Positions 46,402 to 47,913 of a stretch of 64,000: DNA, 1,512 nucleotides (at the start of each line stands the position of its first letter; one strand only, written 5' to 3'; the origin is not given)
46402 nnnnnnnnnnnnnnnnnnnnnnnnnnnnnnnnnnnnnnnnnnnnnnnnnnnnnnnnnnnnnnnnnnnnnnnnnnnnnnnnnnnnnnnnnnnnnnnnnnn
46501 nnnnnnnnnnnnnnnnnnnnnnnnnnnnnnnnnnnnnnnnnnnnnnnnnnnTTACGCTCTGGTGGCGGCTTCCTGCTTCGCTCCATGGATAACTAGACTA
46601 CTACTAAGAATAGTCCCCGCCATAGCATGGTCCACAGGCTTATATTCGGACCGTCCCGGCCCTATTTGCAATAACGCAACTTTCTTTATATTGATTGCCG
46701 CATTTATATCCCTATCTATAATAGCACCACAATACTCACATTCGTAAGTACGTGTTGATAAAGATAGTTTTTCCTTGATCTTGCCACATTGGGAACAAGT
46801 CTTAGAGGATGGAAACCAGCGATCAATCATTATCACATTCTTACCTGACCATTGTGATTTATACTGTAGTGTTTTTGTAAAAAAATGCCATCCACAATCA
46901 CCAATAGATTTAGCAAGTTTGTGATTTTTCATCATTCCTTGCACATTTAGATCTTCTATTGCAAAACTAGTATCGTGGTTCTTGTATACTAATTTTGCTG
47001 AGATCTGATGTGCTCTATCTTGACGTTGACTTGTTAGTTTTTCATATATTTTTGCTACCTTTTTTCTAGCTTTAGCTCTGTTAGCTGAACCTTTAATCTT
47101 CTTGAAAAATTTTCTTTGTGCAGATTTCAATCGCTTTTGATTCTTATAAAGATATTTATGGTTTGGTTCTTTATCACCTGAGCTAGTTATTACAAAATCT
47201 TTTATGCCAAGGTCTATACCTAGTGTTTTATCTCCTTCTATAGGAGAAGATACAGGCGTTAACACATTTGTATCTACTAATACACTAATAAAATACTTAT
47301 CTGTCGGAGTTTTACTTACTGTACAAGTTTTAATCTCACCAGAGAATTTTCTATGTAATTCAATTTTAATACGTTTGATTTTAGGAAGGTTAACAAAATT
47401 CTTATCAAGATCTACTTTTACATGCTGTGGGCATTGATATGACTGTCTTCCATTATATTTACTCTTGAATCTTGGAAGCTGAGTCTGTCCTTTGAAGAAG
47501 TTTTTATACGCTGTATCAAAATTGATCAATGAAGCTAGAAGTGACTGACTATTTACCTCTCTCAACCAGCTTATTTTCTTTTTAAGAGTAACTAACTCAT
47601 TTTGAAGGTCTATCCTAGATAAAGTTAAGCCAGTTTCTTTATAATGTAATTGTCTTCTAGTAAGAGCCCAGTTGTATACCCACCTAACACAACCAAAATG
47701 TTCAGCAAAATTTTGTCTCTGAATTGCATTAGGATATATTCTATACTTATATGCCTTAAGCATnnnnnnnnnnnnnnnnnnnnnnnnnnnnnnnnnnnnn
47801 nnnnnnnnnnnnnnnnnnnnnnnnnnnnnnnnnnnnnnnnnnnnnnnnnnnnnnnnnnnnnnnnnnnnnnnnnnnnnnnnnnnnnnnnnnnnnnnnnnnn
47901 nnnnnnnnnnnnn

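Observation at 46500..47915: Intact tnpB-only IS200/IS605-type element abutting tRNA-Ala, with GC-rich putative omega-RNA region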

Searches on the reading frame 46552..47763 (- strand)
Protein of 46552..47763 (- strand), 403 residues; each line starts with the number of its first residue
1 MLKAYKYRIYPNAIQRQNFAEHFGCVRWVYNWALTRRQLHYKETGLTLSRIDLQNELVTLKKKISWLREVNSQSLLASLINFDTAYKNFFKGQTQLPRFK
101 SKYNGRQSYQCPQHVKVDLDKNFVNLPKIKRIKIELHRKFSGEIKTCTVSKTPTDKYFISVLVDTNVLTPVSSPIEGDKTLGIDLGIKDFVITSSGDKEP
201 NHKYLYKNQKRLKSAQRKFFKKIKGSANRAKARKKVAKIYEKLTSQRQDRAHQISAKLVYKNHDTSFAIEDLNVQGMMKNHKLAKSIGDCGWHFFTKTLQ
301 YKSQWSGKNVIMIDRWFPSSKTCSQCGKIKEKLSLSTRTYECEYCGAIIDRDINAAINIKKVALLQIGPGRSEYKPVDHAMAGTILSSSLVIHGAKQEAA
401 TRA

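Call 4: search_protein_families(library=pfam, proteins=[window:46552-47763:-], max_evalue=0.01)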
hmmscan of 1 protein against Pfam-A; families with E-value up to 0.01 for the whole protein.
window:46552-47763:- (403 aa): 4 families
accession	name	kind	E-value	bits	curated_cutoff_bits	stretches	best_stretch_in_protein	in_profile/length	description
PF01385.25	OrfB_IS605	-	1.4e-22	80.6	30.5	1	172-280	10-119/120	Probable transposase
PF07282.18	Cas12f1-like_TNB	-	2.4e-22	79.3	26.3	1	292-359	1-60/60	Cas12f1-like, TNB domain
PF12323.14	HTH_OrfB_IS605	-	2e-19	69.2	21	1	1-45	1-46/47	Helix-turn-helix domain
PF13248.11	Zn_ribbon_3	-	0.0058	16.5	27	0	339-352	2-15/26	zinc-ribbon domain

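Call 5: search_protein_families(library=ncbifam, proteins=[window:46552-47763:-], max_evalue=0.01)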
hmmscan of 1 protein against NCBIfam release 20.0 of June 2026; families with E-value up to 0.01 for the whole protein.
window:46552-47763:- (403 aa): 6 families
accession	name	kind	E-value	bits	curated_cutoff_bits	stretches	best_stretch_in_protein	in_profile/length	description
NF038281.1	IS200_TnpB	exception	2.8e-118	395.2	425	1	3-363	2-359/360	IS200/IS605 family element RNA-guided endonuclease TnpB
NF040570.1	guided_TnpB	subfamily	9.2e-99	331.3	100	1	5-361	1-388/389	RNA-guided endonuclease TnpB family protein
NF038280.1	IS607_TnpB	exception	1e-55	189.4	350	1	1-362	2-391/431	IS607 family element RNA-guided endonuclease TnpB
NF038192.1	V_cas_c2c8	exception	6.4e-24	84.9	350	1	59-284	138-389/457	type V CRISPR-associated protein C2c8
NF049972.1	CRISPR_Cas12f2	exception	4.4e-15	55.4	450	1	128-364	282-520/524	type V CRISPR-associated effector Cas12f2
TIGR01766.2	TIGR01766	domain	1.1e-10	41.9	32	1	246-319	4-82/82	IS200/IS605 family accessory protein TnpB-related protein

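Call 8: find_related_loci(query=window:46552-47763:-, collection=genome_contigs, flank=3000)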
Query window:46552-47763:- (403 aa) in genome_contigs; peptide patterns used: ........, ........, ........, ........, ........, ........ (x = any residue, [..] = any of these).
126 stretches matched a pattern; 83 encode a relative of the query (tblastn E <= 1e-3); the best 80 are kept; 80 distinct loci.
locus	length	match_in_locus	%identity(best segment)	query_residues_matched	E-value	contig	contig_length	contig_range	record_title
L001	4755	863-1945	51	1-364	1e-112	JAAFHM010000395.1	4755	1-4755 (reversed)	MAG: Ignavibacteria bacterium isolate bin51.metabat.ball.004 WN_Ignavibacteria_1_scaffold_297, whole genome shotgun sequ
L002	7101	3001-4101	44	1-368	1e-99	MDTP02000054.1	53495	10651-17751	Methanosarcina sp. Ant1 MSANT_contig000054, whole genome shotgun sequence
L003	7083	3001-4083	45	1-360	3e-93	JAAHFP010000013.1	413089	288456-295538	MAG: Symploca sp. SIO1C2 1C2_NODE_13, whole genome shotgun sequence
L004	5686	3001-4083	44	1-360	8e-93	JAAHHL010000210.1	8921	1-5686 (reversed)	MAG: Caldora sp. SIO3E6 3E6_NODE_210, whole genome shotgun sequence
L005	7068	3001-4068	46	1-360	2e-92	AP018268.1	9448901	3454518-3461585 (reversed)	Scytonema sp. NIES-4073 DNA, nearly complete genome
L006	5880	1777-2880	45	1-370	2e-92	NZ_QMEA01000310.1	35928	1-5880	Brasilonema sp. UFV-L1 scaffold339_cov29, whole genome shotgun sequence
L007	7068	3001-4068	46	1-360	2e-92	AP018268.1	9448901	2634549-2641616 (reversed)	Scytonema sp. NIES-4073 DNA, nearly complete genome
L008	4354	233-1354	45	1-370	3e-92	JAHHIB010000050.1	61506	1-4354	MAG: Scytonema hyalinum WJT4-NPBG1 scaffold_185_c1, whole genome shotgun sequence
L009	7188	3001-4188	42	1-385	3e-92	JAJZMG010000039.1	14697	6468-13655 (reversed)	MAG: Nanoarchaeota archaeon isolate MAS3.bin171 NODE_8487_length_14697_cov_9.581263, whole genome shotgun sequence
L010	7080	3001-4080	45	1-364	4e-91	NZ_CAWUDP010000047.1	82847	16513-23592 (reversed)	Scytonema sp. PCC 10023 isolate Scytonema sp. PCC 10023 NODE_49_length_82847_cov_92.933170, whole genome shotgun sequenc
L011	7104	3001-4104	45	1-370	9e-91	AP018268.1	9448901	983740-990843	Scytonema sp. NIES-4073 DNA, nearly complete genome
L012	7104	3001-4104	44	1-370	9e-91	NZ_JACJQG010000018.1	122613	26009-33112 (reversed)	Calothrix anomala FACHB-343 contig18, whole genome shotgun sequence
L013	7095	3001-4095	44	1-369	1e-90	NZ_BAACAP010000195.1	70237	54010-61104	Scytonema sp. NUACC26 sequence195, whole genome shotgun sequence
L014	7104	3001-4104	43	1-370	4e-90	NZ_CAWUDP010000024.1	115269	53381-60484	Scytonema sp. PCC 10023 isolate Scytonema sp. PCC 10023 NODE_25_length_115269_cov_96.018661, whole genome shotgun sequen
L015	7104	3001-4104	44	1-370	7e-90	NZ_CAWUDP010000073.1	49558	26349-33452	Scytonema sp. PCC 10023 isolate Scytonema sp. PCC 10023 NODE_75_length_49558_cov_92.833364, whole genome shotgun sequenc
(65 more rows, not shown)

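Call 10: find_encoding_contigs(protein=window:46552-47763:-, flank=4000, max_places=10)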
Protein window:46552-47763:- (403 aa): no gene with exactly this product is on record in the collection.

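Call 11: find_homologous_proteins(query=window:46552-47763:-, max_evalue=1e-30)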
Query window:46552-47763:- (403 aa): 7924 proteins with E <= 1e-30 among 8000 candidates; the best 120 are listed.
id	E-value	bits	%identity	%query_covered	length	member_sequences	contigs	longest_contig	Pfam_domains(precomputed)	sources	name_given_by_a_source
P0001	1.9e-261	884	97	100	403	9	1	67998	PF12323.15,PF01385.26,PF07282.19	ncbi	-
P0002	2.8e-215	732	80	100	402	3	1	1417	PF12323.15,PF01385.26,PF07282.19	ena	-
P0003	1.7e-208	710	76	100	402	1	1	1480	PF12323.15,PF01385.26,PF07282.19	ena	-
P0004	2.5e-171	588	67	97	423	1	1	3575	PF12323.15,PF01385.26,PF07282.19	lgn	-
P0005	2.0e-164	565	64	100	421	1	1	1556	PF12323.15,PF01385.26,PF07282.19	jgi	jgi:putative transposase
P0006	1.7e-159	549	61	100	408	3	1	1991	PF12323.15,PF01385.26,PF07282.19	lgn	-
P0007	3.0e-158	545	60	100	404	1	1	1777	PF12323.15,PF01385.26,PF07282.19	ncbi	-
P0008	2.0e-157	542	60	100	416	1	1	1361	PF12323.15,PF01385.26,PF07282.19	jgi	-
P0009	3.9e-155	535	59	100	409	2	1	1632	PF12323.15,PF01385.26,PF07282.19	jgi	jgi:putative transposase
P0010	5.7e-155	534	59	100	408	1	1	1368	PF12323.15,PF01385.26,PF07282.19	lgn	-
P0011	2.6e-152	525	60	100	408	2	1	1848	PF12323.15,PF01385.26,PF07282.19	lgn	-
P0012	5.1e-150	518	58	100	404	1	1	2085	PF12323.15,PF01385.26,PF07282.19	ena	-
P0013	7.4e-146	504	57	100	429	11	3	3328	PF12323.15,PF01385.26,PF07282.19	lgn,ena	-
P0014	1.1e-143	497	58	100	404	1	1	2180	PF12323.15,PF01385.26,PF07282.19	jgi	jgi:putative transposase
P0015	2.8e-142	492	56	99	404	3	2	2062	PF12323.15,PF01385.26,PF07282.19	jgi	jgi:putative transposase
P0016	7.2e-142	491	56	100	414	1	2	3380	PF12323.15,PF01385.26,PF07282.19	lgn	-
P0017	9.5e-141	487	57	96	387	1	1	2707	PF12323.15,PF01385.26,PF07282.19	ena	-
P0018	4.8e-138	478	55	100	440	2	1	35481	PF12323.15,PF01385.26,PF07282.19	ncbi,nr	ncbi:MAG: Mobile element protein [Chlamydiales bacterium]|nr:Mobile element protein [Chlamydiales ba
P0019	5.1e-136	472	61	86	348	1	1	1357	PF01385.26,PF07282.19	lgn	-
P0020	6.4e-134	465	58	92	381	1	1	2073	PF12323.15,PF01385.26,PF07282.19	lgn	-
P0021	1.8e-132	460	56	95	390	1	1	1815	PF12323.15,PF01385.26,PF07282.19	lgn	-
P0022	8.9e-131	454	53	100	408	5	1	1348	PF12323.15,PF01385.26,PF07282.19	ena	-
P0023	5.5e-130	452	53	99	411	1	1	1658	PF12323.15,PF01385.26,PF07282.19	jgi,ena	-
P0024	6.8e-129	448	52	100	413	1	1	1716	PF12323.15,PF01385.26,PF07282.19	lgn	-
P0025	1.1e-127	444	52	99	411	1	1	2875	PF12323.15,PF01385.26,PF07282.19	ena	-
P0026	1.5e-127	444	52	100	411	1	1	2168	PF12323.15,PF01385.26,PF07282.19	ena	-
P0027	1.1e-126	441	54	90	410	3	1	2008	PF12323.15,PF01385.26,PF07282.19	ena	-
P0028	1.4e-126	441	51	99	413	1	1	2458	PF12323.15,PF01385.26,PF07282.19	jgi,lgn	-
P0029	1.2e-125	437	54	90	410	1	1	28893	PF12323.15,PF01385.26,PF07282.19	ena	-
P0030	2.7e-125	436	55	90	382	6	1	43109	PF12323.15,PF01385.26,PF07282.19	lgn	-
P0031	4.9e-125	435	54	90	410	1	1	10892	PF12323.15,PF01385.26,PF07282.19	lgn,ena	-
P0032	3.9e-124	432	54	92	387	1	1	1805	PF12323.15,PF01385.26,PF07282.19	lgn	-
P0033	8.1e-124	431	53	90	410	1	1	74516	PF12323.15,PF01385.26,PF07282.19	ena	-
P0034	3.2e-123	429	53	90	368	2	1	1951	PF12323.15,PF01385.26,PF07282.19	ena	-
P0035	4.6e-123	429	52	98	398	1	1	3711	PF12323.15,PF01385.26,PF07282.19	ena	-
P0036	9.3e-123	428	53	90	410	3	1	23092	PF12323.15,PF01385.26,PF07282.19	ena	-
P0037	1.5e-122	427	52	90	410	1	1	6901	PF12323.15,PF01385.26,PF07282.19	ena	-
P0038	1.5e-122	427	50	100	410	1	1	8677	PF12323.15,PF01385.26,PF07282.19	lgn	-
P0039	3.0e-122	426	52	90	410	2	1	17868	PF12323.15,PF01385.26,PF07282.19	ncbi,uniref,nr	ncbi:transposase [Endozoicomonas sp. ONNA1]|uniref:transposase n=1 Tax=Endozoicomonas sp. ONNA1 TaxI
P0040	4.3e-122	426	53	90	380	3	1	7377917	PF12323.15,PF01385.26,PF07282.19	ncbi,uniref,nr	ncbi:RNA-guided endonuclease TnpB family protein [Endozoicomonas sp. 8E]|uniref:RNA-guided endonucle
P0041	6.0e-122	425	49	100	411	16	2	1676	PF12323.15,PF01385.26,PF07282.19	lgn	-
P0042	2.3e-121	423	55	92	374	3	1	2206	PF12323.15,PF01385.26,PF07282.19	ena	-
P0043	4.3e-121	422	54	92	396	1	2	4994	PF12323.15,PF01385.26,PF07282.19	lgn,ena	-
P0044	4.7e-121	422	48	99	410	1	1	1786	PF12323.15,PF01385.26,PF07282.19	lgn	-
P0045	9.6e-121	421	53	91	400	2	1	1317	PF12323.15,PF01385.26,PF07282.19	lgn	-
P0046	1.3e-120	421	50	100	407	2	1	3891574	PF12323.15,PF01385.26,PF07282.19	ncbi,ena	-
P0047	3.3e-120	420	54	92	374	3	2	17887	PF12323.15,PF01385.26,PF07282.19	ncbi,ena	-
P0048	5.9e-120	419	59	81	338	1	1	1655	PF12323.15,PF01385.26,PF07282.19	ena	-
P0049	7.5e-120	418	53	90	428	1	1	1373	PF12323.15,PF01385.26,PF07282.19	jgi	jgi:putative transposase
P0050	9.2e-120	418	51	92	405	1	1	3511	PF12323.15,PF01385.26,PF07282.19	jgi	-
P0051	1.8e-119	417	53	90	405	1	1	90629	PF12323.15,PF01385.26,PF07282.19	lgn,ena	-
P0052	2.4e-119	417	53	91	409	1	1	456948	PF12323.15,PF01385.26,PF07282.19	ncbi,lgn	-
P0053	2.5e-119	417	54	90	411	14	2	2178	PF12323.15,PF01385.26,PF07282.19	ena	-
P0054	3.7e-119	416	49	100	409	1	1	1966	PF12323.15,PF01385.26,PF07282.19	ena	-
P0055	4.0e-119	416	51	90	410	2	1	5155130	PF12323.15,PF01385.26,PF07282.19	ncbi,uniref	ncbi:transposase [Endozoicomonas sp. Mp262]|uniref:transposase n=1 Tax=Endozoicomonas sp. Mp262 TaxI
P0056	4.3e-119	416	53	90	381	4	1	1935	PF12323.15,PF01385.26,PF07282.19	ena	-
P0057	7.7e-119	415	53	90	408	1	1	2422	PF12323.15,PF01385.26,PF07282.19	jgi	jgi:putative transposase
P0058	7.8e-119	415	53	92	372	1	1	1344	PF12323.15,PF01385.26,PF07282.19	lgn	-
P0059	1.0e-118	415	51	98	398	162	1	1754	PF12323.15,PF01385.26,PF07282.19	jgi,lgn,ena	jgi:putative transposase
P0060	1.1e-118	415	53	90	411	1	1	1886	PF12323.15,PF01385.26,PF07282.19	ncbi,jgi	-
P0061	1.2e-118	414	51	90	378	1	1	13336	PF12323.15,PF01385.26,PF07282.19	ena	-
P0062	1.2e-118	414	53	92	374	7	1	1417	PF12323.15,PF01385.26,PF07282.19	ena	-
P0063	1.5e-118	414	52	90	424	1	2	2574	PF12323.15,PF01385.26,PF07282.19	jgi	jgi:putative transposase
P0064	5.2e-118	412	49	100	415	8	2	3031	PF12323.15,PF01385.26,PF07282.19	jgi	jgi:putative transposase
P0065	5.2e-118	412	53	90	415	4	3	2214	PF12323.15,PF01385.26,PF07282.19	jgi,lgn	jgi:putative transposase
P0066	5.4e-118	412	51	89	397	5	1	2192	PF12323.15,PF01385.26,PF07282.19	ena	-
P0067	5.6e-118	412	51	90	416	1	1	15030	PF12323.15,PF01385.26,PF07282.19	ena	-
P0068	6.1e-118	412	53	92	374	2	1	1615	PF12323.15,PF01385.26,PF07282.19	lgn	-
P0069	7.4e-118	412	52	90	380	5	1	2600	PF12323.15,PF01385.26,PF07282.19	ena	-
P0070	9.9e-118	411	50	93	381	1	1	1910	PF12323.15,PF01385.26,PF07282.19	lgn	-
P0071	1.3e-117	411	53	90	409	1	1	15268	PF12323.15,PF01385.26,PF07282.19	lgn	-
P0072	2.5e-117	410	52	90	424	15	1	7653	PF12323.15,PF01385.26,PF07282.19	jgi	jgi:putative transposase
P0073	3.9e-117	409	52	94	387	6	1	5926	PF12323.15,PF01385.26,PF07282.19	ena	-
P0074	4.0e-117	409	53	90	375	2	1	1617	PF12323.15,PF01385.26,PF07282.19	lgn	-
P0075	6.2e-117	409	51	94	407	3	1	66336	PF12323.15,PF01385.26,PF07282.19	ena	-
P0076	1.4e-116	408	51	94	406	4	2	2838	PF12323.15,PF01385.26,PF07282.19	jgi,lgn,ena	-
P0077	1.7e-116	407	51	90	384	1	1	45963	PF12323.15,PF01385.26,PF07282.19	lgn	-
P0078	1.9e-116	407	50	88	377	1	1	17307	PF12323.15,PF01385.26,PF07282.19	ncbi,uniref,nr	ncbi:RNA-guided endonuclease TnpB family protein [Endozoicomonas sp.]|uniref:RNA-guided endonuclease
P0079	2.5e-116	407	50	100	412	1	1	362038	PF12323.15,PF01385.26,PF07282.19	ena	-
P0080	2.7e-116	407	51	94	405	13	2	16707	PF12323.15,PF01385.26,PF07282.19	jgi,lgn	-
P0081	4.7e-116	406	47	100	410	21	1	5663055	PF12323.15,PF01385.26,PF07282.19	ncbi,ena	-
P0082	8.3e-116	405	50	90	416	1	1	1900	PF12323.15,PF01385.26,PF07282.19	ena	-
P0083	8.3e-116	405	54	92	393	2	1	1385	PF12323.15,PF01385.26,PF07282.19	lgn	-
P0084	9.0e-116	405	50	98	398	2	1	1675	PF12323.15,PF01385.26,PF07282.19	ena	-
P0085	9.7e-116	405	54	90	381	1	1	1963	PF12323.15,PF01385.26,PF07282.19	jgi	jgi:putative transposase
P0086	1.7e-115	404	50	90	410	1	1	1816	PF12323.15,PF01385.26,PF07282.19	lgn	-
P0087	2.1e-115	404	49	100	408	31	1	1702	PF12323.15,PF01385.26,PF07282.19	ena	-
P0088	2.2e-115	404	51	91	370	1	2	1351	PF12323.15,PF01385.26,PF07282.19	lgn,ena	-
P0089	2.7e-115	403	49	100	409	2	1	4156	PF12323.15,PF01385.26,PF07282.19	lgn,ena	-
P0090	3.4e-115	403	49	100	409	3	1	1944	PF12323.15,PF01385.26,PF07282.19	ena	-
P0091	4.7e-115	403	51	90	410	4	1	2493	PF12323.15,PF01385.26,PF07282.19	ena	-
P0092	7.6e-115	402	52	90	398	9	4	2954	PF12323.15,PF01385.26,PF07282.19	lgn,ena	-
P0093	1.1e-114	401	52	90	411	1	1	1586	PF12323.15,PF01385.26,PF07282.19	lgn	-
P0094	1.8e-114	401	50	94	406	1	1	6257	PF12323.15,PF01385.26,PF07282.19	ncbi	-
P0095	2.0e-114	401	48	99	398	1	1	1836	PF12323.15,PF01385.26,PF07282.19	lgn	-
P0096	2.4e-114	400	52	90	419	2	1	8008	PF12323.15,PF01385.26,PF07282.19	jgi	-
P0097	3.9e-114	400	51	90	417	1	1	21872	PF12323.15,PF01385.26,PF07282.19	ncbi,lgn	-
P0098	4.3e-114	399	48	100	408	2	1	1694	PF12323.15,PF01385.26,PF07282.19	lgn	-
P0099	5.4e-114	399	50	97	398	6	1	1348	PF12323.15,PF01385.26,PF07282.19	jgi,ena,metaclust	metaclust:\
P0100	5.9e-114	399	52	90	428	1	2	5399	PF12323.15,PF01385.26,PF07282.19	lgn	-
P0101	8.3e-114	398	47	97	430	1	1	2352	PF12323.15,PF01385.26,PF07282.19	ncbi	-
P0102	1.2e-113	398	50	93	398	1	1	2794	PF12323.15,PF01385.26,PF07282.19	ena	-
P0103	2.0e-113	397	48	100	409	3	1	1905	PF12323.15,PF01385.26,PF07282.19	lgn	-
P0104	4.1e-113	396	51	90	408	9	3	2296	PF12323.15,PF01385.26,PF07282.19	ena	-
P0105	4.2e-113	396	47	100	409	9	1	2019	PF12323.15,PF01385.26,PF07282.19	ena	-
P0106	4.3e-113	396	52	90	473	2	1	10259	PF12323.15,PF01385.26,PF07282.19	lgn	-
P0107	7.4e-113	395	47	99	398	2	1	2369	PF12323.15,PF01385.26,PF07282.19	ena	-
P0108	8.5e-113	395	47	100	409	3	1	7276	PF12323.15,PF01385.26,PF07282.19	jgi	jgi:putative transposase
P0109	1.1e-112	395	48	100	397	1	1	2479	PF12323.15,PF01385.26,PF07282.19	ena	-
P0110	2.0e-112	394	50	96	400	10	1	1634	PF12323.15,PF01385.26,PF07282.19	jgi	jgi:putative transposase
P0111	2.9e-112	393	47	100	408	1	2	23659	PF12323.15,PF01385.26,PF07282.19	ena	-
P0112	3.0e-112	393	47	100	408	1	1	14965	PF12323.15,PF01385.26,PF07282.19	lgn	-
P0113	3.3e-112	393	50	92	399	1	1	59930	PF12323.15,PF01385.26,PF07282.19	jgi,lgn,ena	jgi:putative transposase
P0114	3.9e-112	393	50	90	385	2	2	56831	PF12323.15,PF01385.26,PF07282.19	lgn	-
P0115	4.1e-112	393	50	94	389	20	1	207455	PF12323.15,PF01385.26,PF07282.19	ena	-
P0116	4.4e-112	393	52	85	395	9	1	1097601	PF12323.15,PF01385.26,PF07282.19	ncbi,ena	-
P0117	4.6e-112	393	53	90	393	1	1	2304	PF12323.15,PF01385.26,PF07282.19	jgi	jgi:putative transposase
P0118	6.7e-112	392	52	90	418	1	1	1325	PF12323.15,PF01385.26,PF07282.19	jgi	-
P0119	7.9e-112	392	50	90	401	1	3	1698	PF12323.15,PF01385.26,PF07282.19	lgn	-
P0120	9.9e-112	392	49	94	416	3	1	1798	PF12323.15,PF01385.26,PF07282.19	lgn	-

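Call 12: list_cluster_members(proteins=[P0001, P0002, P0003])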
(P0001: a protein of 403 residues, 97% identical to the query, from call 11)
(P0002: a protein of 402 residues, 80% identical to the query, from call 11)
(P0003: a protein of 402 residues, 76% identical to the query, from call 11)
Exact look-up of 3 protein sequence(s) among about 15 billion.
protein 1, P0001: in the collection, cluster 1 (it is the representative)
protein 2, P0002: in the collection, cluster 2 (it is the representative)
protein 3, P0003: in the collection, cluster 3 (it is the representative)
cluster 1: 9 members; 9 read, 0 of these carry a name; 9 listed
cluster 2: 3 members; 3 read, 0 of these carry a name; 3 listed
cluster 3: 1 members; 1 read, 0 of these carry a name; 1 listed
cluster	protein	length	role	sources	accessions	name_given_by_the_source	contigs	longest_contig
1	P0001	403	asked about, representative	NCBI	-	-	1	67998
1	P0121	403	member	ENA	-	-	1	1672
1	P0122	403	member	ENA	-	-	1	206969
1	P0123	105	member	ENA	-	-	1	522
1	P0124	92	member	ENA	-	-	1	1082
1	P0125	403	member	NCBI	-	-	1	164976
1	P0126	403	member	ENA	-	-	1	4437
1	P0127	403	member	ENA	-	-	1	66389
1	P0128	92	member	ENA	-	-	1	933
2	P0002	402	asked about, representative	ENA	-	-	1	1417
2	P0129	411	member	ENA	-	-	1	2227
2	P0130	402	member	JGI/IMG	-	-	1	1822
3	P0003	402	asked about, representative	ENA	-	-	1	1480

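Call 13: find_encoding_contigs(protein=P0001, flank=4000, max_places=10)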
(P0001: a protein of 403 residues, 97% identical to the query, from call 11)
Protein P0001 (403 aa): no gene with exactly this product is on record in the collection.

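Call 14: find_encoding_contigs(protein=P0122, flank=4000, max_places=6)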
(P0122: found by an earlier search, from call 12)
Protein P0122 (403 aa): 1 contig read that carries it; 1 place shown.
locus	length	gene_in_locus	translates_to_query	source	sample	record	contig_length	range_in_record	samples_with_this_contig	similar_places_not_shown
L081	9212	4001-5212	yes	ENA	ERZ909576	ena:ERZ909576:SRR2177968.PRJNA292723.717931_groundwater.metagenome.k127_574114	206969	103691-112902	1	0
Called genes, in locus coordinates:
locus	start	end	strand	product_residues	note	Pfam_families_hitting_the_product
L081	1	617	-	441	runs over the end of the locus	PF26549:Tricorn_N (faint)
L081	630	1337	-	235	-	-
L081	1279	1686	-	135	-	PF02472:ExbD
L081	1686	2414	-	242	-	PF01618:MotA_ExbB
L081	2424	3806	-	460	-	PF01743:PolyA_pol, PF12627:PolyA_pol_RNAbd (weak), PF01966:HD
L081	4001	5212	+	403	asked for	PF12323:HTH_OrfB_IS605, PF01385:OrfB_IS605, PF07282:Cas12f1-like_TNB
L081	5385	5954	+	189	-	-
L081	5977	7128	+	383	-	PF00155:Aminotran_1_2, PF01041:DegT_DnrJ_EryC1, PF04864:Alliinase_C (faint)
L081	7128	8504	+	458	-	PF01225:Mur_ligase, PF08245:Mur_ligase_M, PF02875:Mur_ligase_C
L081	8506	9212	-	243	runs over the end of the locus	-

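Call 15: find_encoding_contigs(protein=P0125, flank=4000, max_places=6)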
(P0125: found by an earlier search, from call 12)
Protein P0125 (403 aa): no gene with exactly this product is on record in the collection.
